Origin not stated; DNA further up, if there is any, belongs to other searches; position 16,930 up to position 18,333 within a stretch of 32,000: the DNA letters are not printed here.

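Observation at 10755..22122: AT-rich island encoding a self-contained ABC-transporter-dependent glycan module, inserted in a native glycan locus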

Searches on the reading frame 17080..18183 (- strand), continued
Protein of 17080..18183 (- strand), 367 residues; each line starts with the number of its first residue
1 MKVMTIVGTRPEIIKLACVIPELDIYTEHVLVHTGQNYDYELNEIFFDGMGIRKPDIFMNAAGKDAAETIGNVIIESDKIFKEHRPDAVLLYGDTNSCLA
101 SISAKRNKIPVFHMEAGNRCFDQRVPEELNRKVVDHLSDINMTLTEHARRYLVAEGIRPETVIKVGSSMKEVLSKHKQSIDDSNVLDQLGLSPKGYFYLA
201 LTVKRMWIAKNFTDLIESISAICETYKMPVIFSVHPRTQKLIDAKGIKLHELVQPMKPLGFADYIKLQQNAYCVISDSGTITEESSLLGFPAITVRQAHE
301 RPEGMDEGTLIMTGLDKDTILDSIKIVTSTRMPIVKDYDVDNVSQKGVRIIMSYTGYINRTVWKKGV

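Call 56: search_solved_structures(query=L001:7361-8212:+, max_evalue=0.00001)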
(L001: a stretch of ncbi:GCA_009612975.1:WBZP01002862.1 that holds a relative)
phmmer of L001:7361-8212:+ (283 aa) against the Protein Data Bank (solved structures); distinct sequences matched with E-value up to 0.00001: 10.
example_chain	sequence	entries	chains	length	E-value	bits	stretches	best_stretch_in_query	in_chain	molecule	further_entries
2ggs_A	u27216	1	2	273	1.9e-17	66.6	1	1-228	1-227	273aa long hypothetical dTDP-4-dehydrorhamnose reductase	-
1vl0_A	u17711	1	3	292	8.4e-10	41.5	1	1-138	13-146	DTDP-4-dehydrorhamnose reductase, rfbD ortholog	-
4wpg_A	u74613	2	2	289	1.9e-09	40.4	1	3-141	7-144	dTDP-4-dehydrorhamnose reductase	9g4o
2ydx_A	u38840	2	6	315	3.2e-09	39.6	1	2-227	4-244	METHIONINE ADENOSYLTRANSFERASE 2 SUBUNIT BETA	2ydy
4ndn_E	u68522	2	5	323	3.5e-09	39.5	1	2-227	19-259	Methionine adenosyltransferase 2 subunit beta | Isoform 2 of Methionine adenosyltransferase 2 subunit beta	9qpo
4ktt_E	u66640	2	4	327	3.7e-09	39.4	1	2-227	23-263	Methionine adenosyltransferase 2 subunit beta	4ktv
30gd_E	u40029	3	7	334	3.9e-09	39.4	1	2-227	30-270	Isoform 1 of Methionine adenosyltransferase 2 subunit beta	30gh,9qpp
3sc6_A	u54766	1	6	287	1.7e-08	37.2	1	2-138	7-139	dTDP-4-dehydrorhamnose reductase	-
8g22_A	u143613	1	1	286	6e-07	32.2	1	3-145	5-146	dTDP-4-dehydrorhamnose reductase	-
8ctr_A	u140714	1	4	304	1.3e-06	31.1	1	1-141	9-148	dTDP-4-dehydrorhamnose reductase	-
